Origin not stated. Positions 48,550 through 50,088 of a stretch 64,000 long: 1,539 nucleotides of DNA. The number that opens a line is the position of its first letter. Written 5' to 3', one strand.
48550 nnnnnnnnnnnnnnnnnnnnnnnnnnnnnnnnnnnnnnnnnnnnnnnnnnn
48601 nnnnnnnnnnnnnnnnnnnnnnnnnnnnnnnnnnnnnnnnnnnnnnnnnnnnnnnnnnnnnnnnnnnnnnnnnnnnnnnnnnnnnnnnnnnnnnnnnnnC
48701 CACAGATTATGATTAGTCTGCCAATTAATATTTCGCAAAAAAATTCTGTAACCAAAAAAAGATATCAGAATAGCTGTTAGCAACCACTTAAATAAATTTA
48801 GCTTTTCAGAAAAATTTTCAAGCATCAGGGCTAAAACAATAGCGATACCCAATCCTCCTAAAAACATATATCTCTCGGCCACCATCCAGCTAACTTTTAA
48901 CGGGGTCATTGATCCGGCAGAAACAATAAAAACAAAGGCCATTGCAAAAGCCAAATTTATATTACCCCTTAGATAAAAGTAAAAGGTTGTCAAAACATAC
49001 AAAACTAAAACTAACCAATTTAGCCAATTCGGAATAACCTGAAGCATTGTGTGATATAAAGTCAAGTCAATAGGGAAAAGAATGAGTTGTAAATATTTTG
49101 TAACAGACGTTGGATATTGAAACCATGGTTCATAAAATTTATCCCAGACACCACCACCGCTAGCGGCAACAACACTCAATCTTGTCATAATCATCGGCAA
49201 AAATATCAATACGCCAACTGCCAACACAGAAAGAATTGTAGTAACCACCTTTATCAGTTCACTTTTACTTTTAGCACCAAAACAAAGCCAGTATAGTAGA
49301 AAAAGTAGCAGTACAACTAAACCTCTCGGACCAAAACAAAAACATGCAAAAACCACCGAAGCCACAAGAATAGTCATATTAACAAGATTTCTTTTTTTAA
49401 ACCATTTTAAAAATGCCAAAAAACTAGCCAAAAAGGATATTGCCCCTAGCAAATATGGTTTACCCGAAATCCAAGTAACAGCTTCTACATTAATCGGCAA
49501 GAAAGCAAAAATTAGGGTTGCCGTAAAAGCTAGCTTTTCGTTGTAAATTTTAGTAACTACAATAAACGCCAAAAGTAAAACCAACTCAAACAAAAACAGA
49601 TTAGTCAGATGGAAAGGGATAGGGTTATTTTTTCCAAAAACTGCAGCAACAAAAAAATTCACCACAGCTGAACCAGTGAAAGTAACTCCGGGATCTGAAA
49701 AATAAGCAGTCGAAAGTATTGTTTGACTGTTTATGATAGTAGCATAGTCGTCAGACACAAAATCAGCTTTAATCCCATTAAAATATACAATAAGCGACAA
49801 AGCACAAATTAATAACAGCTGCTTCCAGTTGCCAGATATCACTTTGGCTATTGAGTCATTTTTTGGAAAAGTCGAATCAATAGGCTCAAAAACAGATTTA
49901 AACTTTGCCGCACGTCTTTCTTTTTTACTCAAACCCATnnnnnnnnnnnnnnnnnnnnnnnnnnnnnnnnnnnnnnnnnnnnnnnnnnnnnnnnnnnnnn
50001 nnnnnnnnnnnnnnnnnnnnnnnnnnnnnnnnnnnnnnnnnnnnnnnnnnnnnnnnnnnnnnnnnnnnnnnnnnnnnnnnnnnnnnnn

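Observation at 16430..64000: A roughly 47-kb glycan assembly island dominated by GT-C membrane glycosyltransferases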

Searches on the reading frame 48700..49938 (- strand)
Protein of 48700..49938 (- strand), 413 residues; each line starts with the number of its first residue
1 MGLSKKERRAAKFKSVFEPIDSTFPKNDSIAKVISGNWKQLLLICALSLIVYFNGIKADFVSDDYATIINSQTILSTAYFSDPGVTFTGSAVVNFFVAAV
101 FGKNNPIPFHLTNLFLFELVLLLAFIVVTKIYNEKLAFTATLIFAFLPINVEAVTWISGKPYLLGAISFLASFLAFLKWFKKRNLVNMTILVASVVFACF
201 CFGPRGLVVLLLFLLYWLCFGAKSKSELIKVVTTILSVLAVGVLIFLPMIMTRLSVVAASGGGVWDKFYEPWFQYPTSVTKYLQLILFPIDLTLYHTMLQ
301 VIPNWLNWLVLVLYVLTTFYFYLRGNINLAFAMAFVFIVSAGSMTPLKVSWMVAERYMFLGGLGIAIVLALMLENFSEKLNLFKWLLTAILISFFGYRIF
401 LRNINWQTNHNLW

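Call 60: search_protein_representatives(protein=window:48700-49938:-)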
Query: 413 residues. Proteins with E-value up to 0.001 (for the whole library): 6402; up to 1e-10: 733; up to 1e-30: 40. The best 150 are listed.
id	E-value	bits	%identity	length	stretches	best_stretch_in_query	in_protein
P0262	2.3e-99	349.9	44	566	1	1-413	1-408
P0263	5.5e-75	269.7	39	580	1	36-413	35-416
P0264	7.1e-74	266.0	41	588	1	25-413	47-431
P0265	1.6e-62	228.6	36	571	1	21-413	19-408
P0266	8.0e-51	190.1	39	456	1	117-413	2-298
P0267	1.4e-40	156.3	32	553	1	32-413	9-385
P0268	1.1e-39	153.4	34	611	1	27-413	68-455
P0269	1.6e-38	149.6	31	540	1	35-413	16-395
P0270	1.1e-37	146.8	33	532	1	40-413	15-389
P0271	1.8e-37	146.1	33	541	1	31-413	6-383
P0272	2.5e-37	145.6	34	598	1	27-413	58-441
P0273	1.8e-36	142.8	33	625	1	23-413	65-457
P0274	2.0e-36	142.6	29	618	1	26-413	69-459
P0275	1.6e-35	139.6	32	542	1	34-413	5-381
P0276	2.9e-35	138.8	29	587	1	30-411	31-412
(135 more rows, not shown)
